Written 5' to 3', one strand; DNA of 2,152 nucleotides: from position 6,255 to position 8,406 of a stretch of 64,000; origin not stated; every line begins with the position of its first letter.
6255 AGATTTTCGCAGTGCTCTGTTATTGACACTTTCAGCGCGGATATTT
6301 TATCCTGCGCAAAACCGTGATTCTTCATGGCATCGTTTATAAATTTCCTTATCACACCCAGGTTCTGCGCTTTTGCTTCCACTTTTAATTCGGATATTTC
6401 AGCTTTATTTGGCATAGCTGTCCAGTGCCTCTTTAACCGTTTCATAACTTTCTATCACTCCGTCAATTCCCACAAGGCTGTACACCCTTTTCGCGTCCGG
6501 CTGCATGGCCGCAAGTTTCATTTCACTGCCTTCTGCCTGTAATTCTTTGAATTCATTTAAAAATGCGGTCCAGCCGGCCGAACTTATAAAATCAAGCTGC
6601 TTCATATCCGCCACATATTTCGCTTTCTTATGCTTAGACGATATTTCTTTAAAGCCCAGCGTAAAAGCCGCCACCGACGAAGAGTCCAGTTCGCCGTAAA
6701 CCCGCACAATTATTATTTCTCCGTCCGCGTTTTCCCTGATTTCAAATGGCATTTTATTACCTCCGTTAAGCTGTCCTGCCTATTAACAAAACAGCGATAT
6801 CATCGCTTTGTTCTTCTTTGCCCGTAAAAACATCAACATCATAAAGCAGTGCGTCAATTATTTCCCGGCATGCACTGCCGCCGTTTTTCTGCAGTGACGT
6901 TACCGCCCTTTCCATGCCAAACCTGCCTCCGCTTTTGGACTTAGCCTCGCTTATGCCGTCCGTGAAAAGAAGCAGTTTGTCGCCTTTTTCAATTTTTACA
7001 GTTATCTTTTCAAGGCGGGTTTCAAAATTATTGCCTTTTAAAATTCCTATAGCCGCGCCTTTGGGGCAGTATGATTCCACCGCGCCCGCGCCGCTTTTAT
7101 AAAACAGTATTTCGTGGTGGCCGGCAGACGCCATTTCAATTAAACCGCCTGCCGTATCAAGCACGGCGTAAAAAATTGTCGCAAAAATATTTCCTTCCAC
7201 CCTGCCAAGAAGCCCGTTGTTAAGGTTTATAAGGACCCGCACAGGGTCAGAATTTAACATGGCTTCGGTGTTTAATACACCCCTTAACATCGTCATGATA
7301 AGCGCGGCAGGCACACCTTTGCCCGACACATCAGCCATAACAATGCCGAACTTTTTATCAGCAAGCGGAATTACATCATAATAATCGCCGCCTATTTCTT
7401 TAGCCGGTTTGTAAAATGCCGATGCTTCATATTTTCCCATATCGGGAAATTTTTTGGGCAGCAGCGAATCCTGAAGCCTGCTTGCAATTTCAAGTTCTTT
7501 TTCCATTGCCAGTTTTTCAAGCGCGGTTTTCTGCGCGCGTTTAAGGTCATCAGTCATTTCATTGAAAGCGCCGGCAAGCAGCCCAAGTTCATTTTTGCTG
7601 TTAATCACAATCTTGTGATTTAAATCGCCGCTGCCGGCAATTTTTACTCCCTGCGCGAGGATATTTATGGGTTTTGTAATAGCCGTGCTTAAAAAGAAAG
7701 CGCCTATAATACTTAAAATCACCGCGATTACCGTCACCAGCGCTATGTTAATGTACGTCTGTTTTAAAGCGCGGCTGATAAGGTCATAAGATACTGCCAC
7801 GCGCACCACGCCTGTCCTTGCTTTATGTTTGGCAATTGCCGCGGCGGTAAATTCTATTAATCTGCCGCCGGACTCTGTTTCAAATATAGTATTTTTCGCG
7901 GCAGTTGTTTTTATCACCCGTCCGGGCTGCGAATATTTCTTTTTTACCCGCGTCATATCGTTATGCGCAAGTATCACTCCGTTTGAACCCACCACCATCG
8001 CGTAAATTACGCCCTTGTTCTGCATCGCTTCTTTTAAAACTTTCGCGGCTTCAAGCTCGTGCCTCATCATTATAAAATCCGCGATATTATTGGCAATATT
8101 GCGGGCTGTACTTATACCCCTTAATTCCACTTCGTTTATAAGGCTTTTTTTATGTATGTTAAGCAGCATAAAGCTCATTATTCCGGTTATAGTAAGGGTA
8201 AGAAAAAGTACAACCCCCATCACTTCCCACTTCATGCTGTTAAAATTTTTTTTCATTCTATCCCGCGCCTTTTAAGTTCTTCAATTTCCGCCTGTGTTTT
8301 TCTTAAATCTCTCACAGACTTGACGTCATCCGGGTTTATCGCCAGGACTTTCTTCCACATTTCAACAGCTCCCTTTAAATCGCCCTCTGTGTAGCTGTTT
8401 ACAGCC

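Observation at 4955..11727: Candidate trans-envelope carbohydrate-sensing cascade: malectin/CBM9 protein, PorV-TPR barrel, HAMP-PP2C, STAS, anti-sigma, LacI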

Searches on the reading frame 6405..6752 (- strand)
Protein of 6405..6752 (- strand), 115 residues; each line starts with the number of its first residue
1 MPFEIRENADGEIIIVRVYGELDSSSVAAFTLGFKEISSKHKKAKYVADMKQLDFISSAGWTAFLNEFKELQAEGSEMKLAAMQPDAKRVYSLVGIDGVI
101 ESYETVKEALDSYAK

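Call 4: search_protein_families(library=pfam, proteins=[window:6405-6752:-], max_evalue=0.01)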
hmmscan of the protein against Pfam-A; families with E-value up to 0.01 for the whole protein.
window:6405-6752:- (115 aa): 2 families
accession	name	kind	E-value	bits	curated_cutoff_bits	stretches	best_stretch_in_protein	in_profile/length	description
PF01740.26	STAS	-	1.9e-15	57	22.6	1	10-109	7-106/106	STAS domain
PF13466.11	STAS_2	-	0.0092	16.6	29.2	0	17-97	2-80/80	STAS domain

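Call 5: search_protein_families(library=ncbifam, proteins=[window:6405-6752:-], max_evalue=0.01)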
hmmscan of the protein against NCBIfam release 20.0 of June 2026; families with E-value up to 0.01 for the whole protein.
window:6405-6752:- (115 aa): 3 families
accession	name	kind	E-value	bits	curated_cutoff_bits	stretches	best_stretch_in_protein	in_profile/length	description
TIGR00377.1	ant_ant_sig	superfamily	1.4e-16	60.3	53.45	1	1-107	1-107/108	anti-sigma factor antagonist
TIGR02886.1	spore_II_AA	equivalog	9.6e-15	54.5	114.75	1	10-110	6-106/106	anti-sigma F factor antagonist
NF052652.1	YtvA_fam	equivalog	0.0064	16.1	250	1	12-110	144-243/243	YtvA family blue-light photoreceptor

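Call 63: search_solved_structures(query=window:6405-6752:-, max_evalue=0.001, show_alignments=3)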
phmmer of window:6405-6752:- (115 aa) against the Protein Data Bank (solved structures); distinct sequences matched with E-value up to 0.001: 6.
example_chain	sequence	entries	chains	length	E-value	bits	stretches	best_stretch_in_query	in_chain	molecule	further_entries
1auz_A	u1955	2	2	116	7.3e-08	36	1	8-110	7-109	SPOIIAA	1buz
1th8_B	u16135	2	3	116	2.6e-07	34.2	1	10-101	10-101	Anti-sigma F factor antagonist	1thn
1tid_B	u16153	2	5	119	7.4e-07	32.7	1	10-101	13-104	Anti-sigma F factor antagonist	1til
1sbo_A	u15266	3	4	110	1.5e-06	31.7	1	13-109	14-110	Putative anti-sigma factor antagonist TM1442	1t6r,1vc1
1h4y_A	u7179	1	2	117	0.0007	23.2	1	8-111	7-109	ANTI-SIGMA F FACTOR ANTAGONIST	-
1h4x_A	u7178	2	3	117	0.00097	22.7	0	8-111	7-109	ANTI-SIGMA F FACTOR ANTAGONIST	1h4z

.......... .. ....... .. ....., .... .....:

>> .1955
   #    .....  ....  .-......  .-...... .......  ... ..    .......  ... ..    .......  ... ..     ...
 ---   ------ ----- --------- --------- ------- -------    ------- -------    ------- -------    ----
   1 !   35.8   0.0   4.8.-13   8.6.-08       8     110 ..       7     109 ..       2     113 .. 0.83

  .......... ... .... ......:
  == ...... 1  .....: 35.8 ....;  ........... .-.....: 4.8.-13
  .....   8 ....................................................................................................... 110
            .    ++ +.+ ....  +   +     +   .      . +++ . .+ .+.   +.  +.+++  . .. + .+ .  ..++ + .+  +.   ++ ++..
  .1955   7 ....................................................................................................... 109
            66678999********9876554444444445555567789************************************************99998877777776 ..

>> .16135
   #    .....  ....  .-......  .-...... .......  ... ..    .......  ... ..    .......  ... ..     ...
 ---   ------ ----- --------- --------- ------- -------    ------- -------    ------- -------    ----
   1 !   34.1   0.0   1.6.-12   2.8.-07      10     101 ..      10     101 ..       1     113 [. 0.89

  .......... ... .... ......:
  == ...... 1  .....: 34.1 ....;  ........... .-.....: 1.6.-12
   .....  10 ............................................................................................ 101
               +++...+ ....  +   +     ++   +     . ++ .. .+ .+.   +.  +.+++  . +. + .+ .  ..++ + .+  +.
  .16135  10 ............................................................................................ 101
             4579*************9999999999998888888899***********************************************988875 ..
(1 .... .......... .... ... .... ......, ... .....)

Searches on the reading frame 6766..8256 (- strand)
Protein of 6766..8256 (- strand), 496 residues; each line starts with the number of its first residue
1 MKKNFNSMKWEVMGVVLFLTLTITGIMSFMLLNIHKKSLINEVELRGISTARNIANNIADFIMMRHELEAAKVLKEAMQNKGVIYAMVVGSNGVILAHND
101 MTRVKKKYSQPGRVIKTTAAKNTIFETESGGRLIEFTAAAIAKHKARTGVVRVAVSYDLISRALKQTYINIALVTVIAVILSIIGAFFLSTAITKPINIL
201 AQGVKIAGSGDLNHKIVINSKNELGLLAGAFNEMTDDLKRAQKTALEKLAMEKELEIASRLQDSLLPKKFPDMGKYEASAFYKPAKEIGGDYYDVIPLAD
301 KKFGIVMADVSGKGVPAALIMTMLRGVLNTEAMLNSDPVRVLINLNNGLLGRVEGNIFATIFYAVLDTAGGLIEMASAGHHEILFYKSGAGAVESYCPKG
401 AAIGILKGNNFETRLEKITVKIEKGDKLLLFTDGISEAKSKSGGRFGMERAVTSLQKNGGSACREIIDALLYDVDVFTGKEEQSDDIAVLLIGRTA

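Call 4: search_protein_families(library=pfam, proteins=[window:6766-8256:-], max_evalue=0.01)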
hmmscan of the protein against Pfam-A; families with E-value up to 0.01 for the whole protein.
window:6766-8256:- (496 aa): 3 families
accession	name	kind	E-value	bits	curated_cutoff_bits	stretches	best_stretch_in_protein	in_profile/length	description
PF07228.17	SpoIIE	-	2.3e-46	158.6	25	1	300-493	2-190/192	Stage II sporulation protein E (SpoIIE)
PF00672.30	HAMP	-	4e-11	43.5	25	1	188-239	1-52/53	HAMP domain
PF17203.10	sCache_3_2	-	3.2e-06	27.7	28.4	1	37-166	4-137/140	Single cache domain 3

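Call 5: search_protein_families(library=ncbifam, proteins=[window:6766-8256:-], max_evalue=0.01)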
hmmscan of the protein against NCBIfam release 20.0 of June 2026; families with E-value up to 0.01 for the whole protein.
window:6766-8256:- (496 aa): 38 families (the best 25 are shown)
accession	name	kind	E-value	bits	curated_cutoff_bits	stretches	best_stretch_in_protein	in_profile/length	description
NF038263.1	prot_phos_SiaA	equivalog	9.3e-21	74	700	1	162-490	301-653/658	biofilm regulation protein phosphatase SiaA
NF033092.0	HK_WalK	equivalog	3.9e-16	58.7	725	1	5-245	2-253/594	cell wall metabolism sensor histidine kinase WalK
NF045911.1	TCSHisKinNblS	equivalog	9.3e-11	40.8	1000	1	167-253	180-265/621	two-component system sensor histidine kinase NblS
NF053592.1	HK_near_YfiR_like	equivalog_domain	5.6e-10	39.1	194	1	12-239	6-222/223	sensor histidine kinase, YfiR-like protein-associated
NF012163.2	BaeS_SmeS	equivalog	1.7e-09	37.1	500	1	171-244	166-239/457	sensor histidine kinase efflux regulator BaeS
NF045505.1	RR_RssB_Pseudo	equivalog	2e-08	33.7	700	1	242-494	145-391/394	two-component system response regulator RssB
NF058645.1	MCPCtpMPsAe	equivalog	2.3e-08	33.3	900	1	159-239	195-277/558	methyl-accepting chemotaxis protein CtpM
NF008468.0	PRK11360.1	equivalog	4.7e-08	31.8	646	1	104-244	132-269/616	two-component system sensor histidine kinase AtoS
NF047496.1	HK_LIC11548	equivalog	2e-07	30.2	750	1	168-259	274-365/589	LIC_11548 family sensor histidine kinase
NF007837.0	PRK10549.1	equivalog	6.8e-07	28.3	603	1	172-244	167-239/466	envelope stress sensor histidine kinase BaeS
NF011874.0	PRK15347.1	equivalog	8.3e-07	27.4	852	1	153-256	281-383/921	two component system sensor kinase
NF040691.1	MtrAB_MtrB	equivalog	2.1e-06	27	450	1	142-249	159-267/507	MtrAB system histidine kinase MtrB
TIGR02865.1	spore_II_E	equivalog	2.2e-06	26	490.8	1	278-490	556-759/764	stage II sporulation protein E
NF011615.0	PRK15041.1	equivalog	3.1e-06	26.1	947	1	172-241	195-266/554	methyl-accepting chemotaxis protein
NF008298.1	PRK11086.1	subfamily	3.7e-06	25.6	520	1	14-195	15-196/529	DcuS/MalK family sensor histidine kinase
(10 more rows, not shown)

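Call 40: find_homologous_proteins(query=window:6766-8256:-, region=1-245, max_evalue=0.00001)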
Query window:6766-8256:-, residues 1-245 (245 aa): 35 proteins with E <= 0.00001 among 4551 candidates.
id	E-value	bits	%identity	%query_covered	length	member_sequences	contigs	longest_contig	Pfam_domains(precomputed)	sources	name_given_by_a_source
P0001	1.1e-135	468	93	100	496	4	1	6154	PF00672.31,PF17203.11,PF07228.18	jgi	-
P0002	3.7e-124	431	86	100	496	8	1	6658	PF00672.31,PF17203.11,PF07228.18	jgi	-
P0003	4.2e-110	385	75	99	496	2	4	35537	PF00672.31,PF17203.11,PF07228.18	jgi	-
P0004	3.9e-99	349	68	99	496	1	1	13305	PF00672.31,PF17203.11,PF07228.18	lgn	-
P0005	6.1e-99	348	67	99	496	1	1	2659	PF00672.31,PF17203.11,PF07228.18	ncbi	-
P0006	3.7e-97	342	66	99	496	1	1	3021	PF00672.31,PF17203.11,PF07228.18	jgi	jgi:serine phosphatase RsbU (regulator of sigma subunit)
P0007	7.1e-97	341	69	99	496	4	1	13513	PF00672.31,PF17203.11,PF07228.18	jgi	-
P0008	1.0e-94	334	67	99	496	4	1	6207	PF00672.31,PF17203.11,PF07228.18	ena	-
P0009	2.8e-94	333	64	100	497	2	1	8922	PF00672.31,PF17203.11,PF07228.18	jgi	jgi:serine phosphatase RsbU (regulator of sigma subunit)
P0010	4.7e-94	332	65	99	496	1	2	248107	PF00672.31,PF17203.11,PF07228.18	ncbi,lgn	-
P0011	1.5e-93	331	65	98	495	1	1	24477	PF00672.31,PF17203.11,PF07228.18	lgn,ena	-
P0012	3.5e-93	329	66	99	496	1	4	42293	PF00672.31,PF17203.11,PF07228.18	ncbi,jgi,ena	jgi:sigma-B regulation protein RsbU (phosphoserine phosphatase)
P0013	3.7e-93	329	64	98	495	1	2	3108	PF00672.31,PF17203.11,PF07228.18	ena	-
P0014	7.3e-93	328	64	99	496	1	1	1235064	PF00672.31,PF17203.11,PF07228.18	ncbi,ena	-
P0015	4.2e-92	326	64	100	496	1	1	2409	PF00672.31,PF17203.11,PF07228.18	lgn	-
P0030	2.0e-16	79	29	95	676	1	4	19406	PF00672.31,PF13426.14,PF08448.17,PF02518.32,PF00989.32,PF14501.13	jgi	-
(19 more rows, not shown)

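Call 41: find_encoding_contigs(protein=P0030, flank=8000, max_places=3)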
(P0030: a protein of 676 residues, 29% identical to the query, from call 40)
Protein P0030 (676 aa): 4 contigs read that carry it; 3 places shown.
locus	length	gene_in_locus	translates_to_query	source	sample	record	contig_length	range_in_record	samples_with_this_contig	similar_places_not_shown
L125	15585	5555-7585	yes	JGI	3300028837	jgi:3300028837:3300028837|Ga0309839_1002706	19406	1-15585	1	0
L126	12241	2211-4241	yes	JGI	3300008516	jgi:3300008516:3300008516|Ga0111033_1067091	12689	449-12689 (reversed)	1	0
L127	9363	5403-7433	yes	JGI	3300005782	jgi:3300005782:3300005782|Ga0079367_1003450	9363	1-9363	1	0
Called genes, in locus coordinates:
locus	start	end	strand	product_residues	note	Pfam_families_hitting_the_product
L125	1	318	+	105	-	?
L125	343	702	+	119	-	PF00291:PALP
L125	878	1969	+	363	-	PF00155:Aminotran_1_2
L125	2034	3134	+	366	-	PF01210:NAD_Gly3P_dh_N (weak), PF02317:Octopine_DH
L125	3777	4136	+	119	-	PF00072:Response_reg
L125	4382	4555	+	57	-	PF10518:TAT_signal (faint)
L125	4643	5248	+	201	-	PF12706:Lactamase_B_2, PF13483:Lactamase_B_3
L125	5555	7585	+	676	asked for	PF00672:HAMP, PF00989:PAS, PF08448:PAS_4, PF13426:PAS_9, PF02518:HATPase_c, PF14501:HATPase_c_5 (weak)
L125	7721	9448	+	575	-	PF12974:Phosphonate-bd, PF00989:PAS, PF13188:PAS_8 (faint), PF13426:PAS_9, PF08447:PAS_3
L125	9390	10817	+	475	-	PF00989:PAS, PF13188:PAS_8 (weak), PF08447:PAS_3, PF08448:PAS_4 (weak), PF13426:PAS_9, PF02518:HATPase_c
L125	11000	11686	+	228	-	PF21842:DUF6901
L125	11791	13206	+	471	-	PF00072:Response_reg, PF13487:HD_5, PF01966:HD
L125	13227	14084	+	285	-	PF08668:HDOD, PF01966:HD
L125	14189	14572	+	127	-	PF05635:23S_rRNA_IVP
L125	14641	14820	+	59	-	-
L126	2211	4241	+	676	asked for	PF00672:HAMP, PF00989:PAS, PF08448:PAS_4, PF13426:PAS_9, PF02518:HATPase_c, PF14501:HATPase_c_5 (weak)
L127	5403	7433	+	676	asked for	PF00672:HAMP, PF00989:PAS, PF08448:PAS_4, PF13426:PAS_9, PF02518:HATPase_c, PF14501:HATPase_c_5 (weak)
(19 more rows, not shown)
